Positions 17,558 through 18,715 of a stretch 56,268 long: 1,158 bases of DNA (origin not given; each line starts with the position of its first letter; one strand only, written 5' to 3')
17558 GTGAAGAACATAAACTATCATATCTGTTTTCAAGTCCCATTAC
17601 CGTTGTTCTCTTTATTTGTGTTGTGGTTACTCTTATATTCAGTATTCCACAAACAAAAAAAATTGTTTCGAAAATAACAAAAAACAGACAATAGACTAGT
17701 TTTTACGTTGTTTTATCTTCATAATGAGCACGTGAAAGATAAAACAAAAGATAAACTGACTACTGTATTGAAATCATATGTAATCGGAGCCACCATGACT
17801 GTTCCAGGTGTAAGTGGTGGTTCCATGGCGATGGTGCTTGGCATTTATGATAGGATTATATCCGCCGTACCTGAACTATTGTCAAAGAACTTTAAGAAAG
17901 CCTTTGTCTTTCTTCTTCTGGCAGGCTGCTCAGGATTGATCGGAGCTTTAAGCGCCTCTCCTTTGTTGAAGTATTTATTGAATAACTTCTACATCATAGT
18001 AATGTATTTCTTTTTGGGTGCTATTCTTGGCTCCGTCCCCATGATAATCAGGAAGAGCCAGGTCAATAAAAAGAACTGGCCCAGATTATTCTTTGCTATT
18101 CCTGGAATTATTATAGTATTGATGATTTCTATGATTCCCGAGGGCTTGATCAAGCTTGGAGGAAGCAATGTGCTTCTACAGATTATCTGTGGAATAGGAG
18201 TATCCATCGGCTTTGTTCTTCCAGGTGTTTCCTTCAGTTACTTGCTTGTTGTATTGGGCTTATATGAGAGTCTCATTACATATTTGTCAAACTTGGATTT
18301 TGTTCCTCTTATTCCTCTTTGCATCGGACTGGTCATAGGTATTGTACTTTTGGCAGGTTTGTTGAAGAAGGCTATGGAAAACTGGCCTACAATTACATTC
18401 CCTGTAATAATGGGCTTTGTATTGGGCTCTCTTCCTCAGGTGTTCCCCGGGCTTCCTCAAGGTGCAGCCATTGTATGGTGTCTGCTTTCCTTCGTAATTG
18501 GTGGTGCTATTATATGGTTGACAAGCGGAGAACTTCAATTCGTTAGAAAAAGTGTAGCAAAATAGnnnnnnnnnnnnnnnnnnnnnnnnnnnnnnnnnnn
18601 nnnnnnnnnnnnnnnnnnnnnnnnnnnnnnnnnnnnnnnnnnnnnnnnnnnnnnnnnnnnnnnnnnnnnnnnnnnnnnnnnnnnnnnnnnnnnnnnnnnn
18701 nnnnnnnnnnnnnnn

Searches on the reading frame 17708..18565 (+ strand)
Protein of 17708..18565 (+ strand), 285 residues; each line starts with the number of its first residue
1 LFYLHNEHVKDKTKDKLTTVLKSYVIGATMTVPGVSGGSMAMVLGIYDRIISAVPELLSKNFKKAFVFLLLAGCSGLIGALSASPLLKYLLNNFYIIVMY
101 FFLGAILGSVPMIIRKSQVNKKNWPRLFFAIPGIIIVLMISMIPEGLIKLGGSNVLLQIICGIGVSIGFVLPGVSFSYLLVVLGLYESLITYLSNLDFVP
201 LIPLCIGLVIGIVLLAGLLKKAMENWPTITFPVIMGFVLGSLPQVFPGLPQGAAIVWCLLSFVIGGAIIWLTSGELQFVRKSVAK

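Call 9: find_encoding_contigs(protein=window:17708-18565:+, flank=6000, max_places=10)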
Protein window:17708-18565:+ (285 aa): 1 contig read that carries it; 1 place shown.
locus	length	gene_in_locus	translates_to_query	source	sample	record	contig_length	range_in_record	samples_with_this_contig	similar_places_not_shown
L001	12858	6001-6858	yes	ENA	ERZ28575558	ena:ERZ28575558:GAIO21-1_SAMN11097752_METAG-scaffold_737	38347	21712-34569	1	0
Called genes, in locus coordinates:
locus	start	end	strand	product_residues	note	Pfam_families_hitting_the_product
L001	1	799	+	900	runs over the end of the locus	PF01326:PPDK_N, PF00391:PEP-utilizers, PF02896:PEP-utilizers_C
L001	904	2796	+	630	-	PF00501:AMP-binding, PF23562:AMP-binding_C_3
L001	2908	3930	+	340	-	PF03401:TctC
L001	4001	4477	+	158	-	PF07331:TctB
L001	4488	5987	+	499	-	PF01970:TctA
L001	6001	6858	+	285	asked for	PF04018:VCA0040-like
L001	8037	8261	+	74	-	-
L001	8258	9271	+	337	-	PF00814:TsaD, PF22521:HypF_C_2 (weak)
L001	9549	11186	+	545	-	PF00005:ABC_tran, PF02463:SMC_N (faint), PF13304:AAA_21 (faint), PF12848:ABC_tran_Xtn, PF00005:ABC_tran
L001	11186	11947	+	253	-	PF03309:Pan_kinase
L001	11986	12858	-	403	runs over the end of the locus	PF02073:Peptidase_M29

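Call 16: find_homologous_proteins(query=window:17708-18565:+, max_evalue=1e-40)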
Query window:17708-18565:+ (285 aa): 532 proteins with E <= 1e-40 among 7727 candidates; the best 120 are listed.
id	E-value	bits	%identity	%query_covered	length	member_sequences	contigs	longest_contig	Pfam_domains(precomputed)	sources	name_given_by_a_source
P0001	9.7e-167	572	99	97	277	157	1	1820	PF04018.19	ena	-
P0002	1.9e-152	525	99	90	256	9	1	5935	PF04018.19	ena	-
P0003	4.8e-147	507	84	97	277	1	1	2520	PF04018.19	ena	-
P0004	1.1e-146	506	84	97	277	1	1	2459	PF04018.19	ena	-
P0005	1.4e-146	505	84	97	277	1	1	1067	PF04018.19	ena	-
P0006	4.2e-146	504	84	97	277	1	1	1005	PF04018.19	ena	-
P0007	1.1e-145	503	83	97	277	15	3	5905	PF04018.19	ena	-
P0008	5.0e-145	500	83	97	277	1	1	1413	PF04018.19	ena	-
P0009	6.3e-145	500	82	97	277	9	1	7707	PF04018.19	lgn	-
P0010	8.6e-145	500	83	97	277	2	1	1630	PF04018.19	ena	-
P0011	1.1e-142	493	82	97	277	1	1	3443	PF04018.19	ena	-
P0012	6.6e-142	490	85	94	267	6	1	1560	PF04018.19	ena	-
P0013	1.6e-137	476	79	97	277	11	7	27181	PF04018.19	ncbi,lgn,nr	ncbi:MAG: DUF368 domain-containing protein [Spirochaetales bacterium]|nr:DUF368 domain-containing pr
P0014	4.8e-136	471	79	97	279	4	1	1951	PF04018.19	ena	-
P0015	1.1e-133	463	84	90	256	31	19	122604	PF04018.19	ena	-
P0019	3.3e-122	425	78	90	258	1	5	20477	PF04018.19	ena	-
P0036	5.2e-90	320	98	57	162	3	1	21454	PF04018.19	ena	-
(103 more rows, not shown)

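Call 18: find_encoding_contigs(protein=P0015, flank=5000, max_places=8)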
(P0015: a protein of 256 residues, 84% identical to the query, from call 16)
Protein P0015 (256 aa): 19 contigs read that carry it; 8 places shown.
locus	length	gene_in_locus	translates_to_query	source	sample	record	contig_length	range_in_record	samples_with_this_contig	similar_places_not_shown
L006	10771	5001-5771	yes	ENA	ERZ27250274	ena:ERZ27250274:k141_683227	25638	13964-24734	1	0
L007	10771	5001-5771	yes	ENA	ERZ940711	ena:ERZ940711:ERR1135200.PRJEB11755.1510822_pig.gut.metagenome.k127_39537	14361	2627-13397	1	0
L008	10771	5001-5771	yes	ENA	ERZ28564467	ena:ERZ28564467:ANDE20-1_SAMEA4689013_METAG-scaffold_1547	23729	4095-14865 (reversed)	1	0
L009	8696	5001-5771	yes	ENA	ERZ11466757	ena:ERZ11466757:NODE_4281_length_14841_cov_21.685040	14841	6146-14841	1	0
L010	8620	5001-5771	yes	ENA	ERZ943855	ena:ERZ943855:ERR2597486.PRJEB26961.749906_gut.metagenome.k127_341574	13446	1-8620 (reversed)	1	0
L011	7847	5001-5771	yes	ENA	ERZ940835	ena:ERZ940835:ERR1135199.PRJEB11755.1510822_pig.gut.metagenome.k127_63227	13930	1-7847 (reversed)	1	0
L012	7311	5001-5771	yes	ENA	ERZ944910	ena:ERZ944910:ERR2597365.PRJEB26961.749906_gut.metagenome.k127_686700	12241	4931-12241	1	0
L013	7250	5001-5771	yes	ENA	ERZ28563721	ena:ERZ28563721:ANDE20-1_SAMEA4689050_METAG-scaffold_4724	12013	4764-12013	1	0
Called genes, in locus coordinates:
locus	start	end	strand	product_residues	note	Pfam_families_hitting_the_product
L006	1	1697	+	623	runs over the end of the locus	PF00501:AMP-binding, PF23562:AMP-binding_C_3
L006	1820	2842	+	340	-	PF03401:TctC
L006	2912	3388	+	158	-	PF07331:TctB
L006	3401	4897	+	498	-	PF01970:TctA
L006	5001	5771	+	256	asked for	PF04018:VCA0040-like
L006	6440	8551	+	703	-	PF12833:HTH_18, PF00165:HTH_AraC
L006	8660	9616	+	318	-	PF00528:BPD_transp_1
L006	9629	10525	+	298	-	PF00528:BPD_transp_1 (weak)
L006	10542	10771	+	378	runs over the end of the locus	?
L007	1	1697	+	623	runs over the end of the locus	PF00501:AMP-binding, PF23562:AMP-binding_C_3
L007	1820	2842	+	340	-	PF03401:TctC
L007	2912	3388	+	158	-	PF07331:TctB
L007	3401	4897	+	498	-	PF01970:TctA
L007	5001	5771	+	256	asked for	PF04018:VCA0040-like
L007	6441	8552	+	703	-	PF12833:HTH_18, PF00165:HTH_AraC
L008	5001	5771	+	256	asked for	PF04018:VCA0040-like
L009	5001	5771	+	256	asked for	PF04018:VCA0040-like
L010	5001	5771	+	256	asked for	PF04018:VCA0040-like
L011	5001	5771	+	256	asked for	PF04018:VCA0040-like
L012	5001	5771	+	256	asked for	PF04018:VCA0040-like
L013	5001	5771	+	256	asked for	PF04018:VCA0040-like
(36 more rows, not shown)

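Call 19: find_encoding_contigs(protein=P0013, flank=5000, max_places=6)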
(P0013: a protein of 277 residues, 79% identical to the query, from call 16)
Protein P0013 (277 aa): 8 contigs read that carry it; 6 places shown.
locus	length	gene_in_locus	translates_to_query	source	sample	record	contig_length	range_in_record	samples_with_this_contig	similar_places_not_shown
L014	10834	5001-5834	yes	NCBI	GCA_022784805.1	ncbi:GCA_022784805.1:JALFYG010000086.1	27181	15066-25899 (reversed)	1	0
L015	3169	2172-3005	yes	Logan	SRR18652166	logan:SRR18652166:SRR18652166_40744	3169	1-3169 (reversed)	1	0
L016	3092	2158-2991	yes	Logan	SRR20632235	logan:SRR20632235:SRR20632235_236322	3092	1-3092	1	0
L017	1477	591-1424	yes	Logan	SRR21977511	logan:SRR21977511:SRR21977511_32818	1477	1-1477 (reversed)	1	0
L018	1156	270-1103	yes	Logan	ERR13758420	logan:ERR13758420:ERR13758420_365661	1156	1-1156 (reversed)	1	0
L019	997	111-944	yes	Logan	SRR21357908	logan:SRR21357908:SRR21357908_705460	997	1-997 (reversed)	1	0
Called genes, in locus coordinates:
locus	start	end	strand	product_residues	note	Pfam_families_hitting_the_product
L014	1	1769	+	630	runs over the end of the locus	PF00501:AMP-binding, PF23562:AMP-binding_C_3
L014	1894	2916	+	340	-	PF03401:TctC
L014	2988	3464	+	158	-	PF07331:TctB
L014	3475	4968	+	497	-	PF01970:TctA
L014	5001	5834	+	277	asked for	PF04018:VCA0040-like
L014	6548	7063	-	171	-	PF00149:Metallophos, PF06874:FBPase_2 (faint)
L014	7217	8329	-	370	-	-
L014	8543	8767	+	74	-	-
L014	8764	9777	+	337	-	PF00814:TsaD, PF22521:HypF_C_2 (weak)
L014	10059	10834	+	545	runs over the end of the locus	PF00005:ABC_tran, PF02463:SMC_N (faint), PF13304:AAA_21 (faint), PF12848:ABC_tran_Xtn, PF00005:ABC_tran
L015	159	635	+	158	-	PF07331:TctB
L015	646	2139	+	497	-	PF01970:TctA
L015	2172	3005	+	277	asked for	PF04018:VCA0040-like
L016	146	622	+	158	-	PF07331:TctB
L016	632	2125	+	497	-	PF01970:TctA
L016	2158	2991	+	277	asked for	PF04018:VCA0040-like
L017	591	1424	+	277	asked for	PF04018:VCA0040-like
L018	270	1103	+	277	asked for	PF04018:VCA0040-like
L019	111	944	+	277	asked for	PF04018:VCA0040-like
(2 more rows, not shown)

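Call 20: find_encoding_contigs(protein=P0019, flank=5000, max_places=5)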
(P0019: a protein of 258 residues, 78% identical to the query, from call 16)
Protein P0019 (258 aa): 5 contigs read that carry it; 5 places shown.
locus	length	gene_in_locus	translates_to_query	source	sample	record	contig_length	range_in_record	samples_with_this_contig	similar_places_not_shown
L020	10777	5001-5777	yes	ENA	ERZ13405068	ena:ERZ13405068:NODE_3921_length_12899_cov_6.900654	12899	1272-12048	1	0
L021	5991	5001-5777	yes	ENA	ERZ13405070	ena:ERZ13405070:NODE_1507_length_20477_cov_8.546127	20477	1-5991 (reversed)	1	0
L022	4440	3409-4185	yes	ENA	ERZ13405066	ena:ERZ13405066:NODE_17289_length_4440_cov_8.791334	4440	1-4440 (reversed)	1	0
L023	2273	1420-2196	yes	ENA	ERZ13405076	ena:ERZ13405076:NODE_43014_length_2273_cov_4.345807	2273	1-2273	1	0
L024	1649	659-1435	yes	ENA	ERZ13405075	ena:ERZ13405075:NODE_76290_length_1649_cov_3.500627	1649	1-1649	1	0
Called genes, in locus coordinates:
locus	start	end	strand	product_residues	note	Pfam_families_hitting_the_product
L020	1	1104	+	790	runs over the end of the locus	?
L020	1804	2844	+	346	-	PF03401:TctC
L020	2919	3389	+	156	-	PF07331:TctB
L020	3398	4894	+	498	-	PF01970:TctA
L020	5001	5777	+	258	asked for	PF04018:VCA0040-like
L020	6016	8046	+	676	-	PF12838:Fer4_7 (faint), PF13484:Fer4_16 (faint), PF02906:Fe_hyd_lg_C, PF02256:Fe_hyd_SSU, PF21349:RUBY_RBDX, PF02915:Rubrerythrin, PF21349:RUBY_RBDX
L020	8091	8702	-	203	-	PF13751:DDE_Tnp_1_6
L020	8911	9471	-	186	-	-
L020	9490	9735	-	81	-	-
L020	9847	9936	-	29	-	-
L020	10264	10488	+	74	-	-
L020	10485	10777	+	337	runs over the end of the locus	PF00814:TsaD, PF22521:HypF_C_2 (weak)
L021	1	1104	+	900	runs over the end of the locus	PF01326:PPDK_N, PF00391:PEP-utilizers, PF02896:PEP-utilizers_C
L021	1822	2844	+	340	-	PF03401:TctC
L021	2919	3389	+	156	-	PF07331:TctB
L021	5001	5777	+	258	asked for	PF04018:VCA0040-like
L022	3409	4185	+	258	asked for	PF04018:VCA0040-like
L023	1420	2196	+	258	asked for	PF04018:VCA0040-like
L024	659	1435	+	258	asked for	PF04018:VCA0040-like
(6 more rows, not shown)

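Call 41: find_encoding_contigs(protein=P0036, flank=6000, max_places=4)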
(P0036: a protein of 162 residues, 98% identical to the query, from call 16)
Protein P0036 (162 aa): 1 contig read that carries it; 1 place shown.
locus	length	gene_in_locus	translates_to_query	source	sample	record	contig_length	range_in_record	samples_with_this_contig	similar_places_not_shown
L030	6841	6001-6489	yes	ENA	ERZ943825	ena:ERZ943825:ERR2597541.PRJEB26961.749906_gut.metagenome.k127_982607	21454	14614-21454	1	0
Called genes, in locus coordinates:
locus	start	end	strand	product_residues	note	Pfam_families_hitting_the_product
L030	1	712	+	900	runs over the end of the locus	PF01326:PPDK_N, PF00391:PEP-utilizers, PF02896:PEP-utilizers_C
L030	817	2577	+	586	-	PF00501:AMP-binding, PF23562:AMP-binding_C_3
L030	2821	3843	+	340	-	PF03401:TctC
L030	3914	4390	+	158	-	PF07331:TctB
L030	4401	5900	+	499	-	PF01970:TctA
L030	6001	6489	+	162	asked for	PF04018:VCA0040-like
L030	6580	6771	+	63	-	-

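Call 42: find_encoding_contigs(protein=P0002, flank=6000, max_places=6)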
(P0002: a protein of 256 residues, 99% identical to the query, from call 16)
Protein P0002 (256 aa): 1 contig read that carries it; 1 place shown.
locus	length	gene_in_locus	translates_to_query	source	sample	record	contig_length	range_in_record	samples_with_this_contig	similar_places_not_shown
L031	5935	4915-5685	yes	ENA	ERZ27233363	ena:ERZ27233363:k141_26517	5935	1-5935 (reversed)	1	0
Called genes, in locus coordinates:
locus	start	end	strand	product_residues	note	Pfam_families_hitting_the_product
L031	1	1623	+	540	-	?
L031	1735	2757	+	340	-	PF03401:TctC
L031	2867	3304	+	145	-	PF07331:TctB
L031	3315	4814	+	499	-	PF01970:TctA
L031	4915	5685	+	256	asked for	PF04018:VCA0040-like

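Call 43: find_encoding_contigs(protein=P0009, flank=6000, max_places=4)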
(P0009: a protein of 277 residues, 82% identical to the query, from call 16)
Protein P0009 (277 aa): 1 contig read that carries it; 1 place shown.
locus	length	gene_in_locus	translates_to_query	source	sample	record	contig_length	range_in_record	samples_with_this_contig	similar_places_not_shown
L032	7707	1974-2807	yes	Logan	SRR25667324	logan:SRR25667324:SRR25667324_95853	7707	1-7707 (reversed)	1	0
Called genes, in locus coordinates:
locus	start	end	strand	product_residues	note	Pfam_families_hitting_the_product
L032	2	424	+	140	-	?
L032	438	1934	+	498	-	PF01970:TctA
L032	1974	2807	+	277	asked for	PF04018:VCA0040-like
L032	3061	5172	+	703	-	PF12833:HTH_18, PF00165:HTH_AraC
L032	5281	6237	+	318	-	PF00528:BPD_transp_1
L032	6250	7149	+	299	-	PF00528:BPD_transp_1 (faint)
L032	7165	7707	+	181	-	?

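Call 44: find_encoding_contigs(protein=P0007, flank=6000, max_places=4)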
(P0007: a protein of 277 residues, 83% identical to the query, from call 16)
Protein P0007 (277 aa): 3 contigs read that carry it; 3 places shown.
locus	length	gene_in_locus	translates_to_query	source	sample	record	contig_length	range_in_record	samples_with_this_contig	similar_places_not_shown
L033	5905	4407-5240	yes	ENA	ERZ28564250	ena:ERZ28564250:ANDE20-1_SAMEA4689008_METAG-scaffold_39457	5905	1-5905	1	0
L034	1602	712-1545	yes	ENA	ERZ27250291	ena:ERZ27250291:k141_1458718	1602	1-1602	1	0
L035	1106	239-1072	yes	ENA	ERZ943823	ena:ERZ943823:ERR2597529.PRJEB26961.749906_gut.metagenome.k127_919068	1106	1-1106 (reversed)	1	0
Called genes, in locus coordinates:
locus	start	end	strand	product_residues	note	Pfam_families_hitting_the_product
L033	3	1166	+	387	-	?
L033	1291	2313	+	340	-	PF03401:TctC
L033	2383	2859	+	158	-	PF07331:TctB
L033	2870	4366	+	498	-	PF01970:TctA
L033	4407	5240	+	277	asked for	PF04018:VCA0040-like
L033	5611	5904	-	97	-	?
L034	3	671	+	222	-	?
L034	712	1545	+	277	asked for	PF04018:VCA0040-like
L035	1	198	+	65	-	?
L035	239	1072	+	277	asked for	PF04018:VCA0040-like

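Call 87: search_protein_families(library=pfam, max_evalue=0.01, proteins=[L014:7217-8329:-, L014:6548-7063:-])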
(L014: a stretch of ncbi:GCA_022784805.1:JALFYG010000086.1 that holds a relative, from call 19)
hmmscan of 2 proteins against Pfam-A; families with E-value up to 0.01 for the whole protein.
L014:7217-8329:- (370 aa): 0 families

L014:6548-7063:- (171 aa): 2 families
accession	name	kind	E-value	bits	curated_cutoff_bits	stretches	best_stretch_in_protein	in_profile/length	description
PF00149.33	Metallophos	-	5e-13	50.4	21.5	1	1-142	1-118/191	Calcineurin-like phosphoesterase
PF06874.16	FBPase_2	-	1.4e-06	27.3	27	1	11-70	166-225/639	Firmicute fructose-1,6-bisphosphatase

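Call 88: search_protein_families(library=padloc, max_evalue=0.01, proteins=[L014:7217-8329:-, L014:6548-7063:-])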
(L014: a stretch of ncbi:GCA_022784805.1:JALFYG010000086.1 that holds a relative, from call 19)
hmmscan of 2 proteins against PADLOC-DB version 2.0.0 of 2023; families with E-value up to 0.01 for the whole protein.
L014:7217-8329:- (370 aa): 0 families

L014:6548-7063:- (171 aa): 0 families
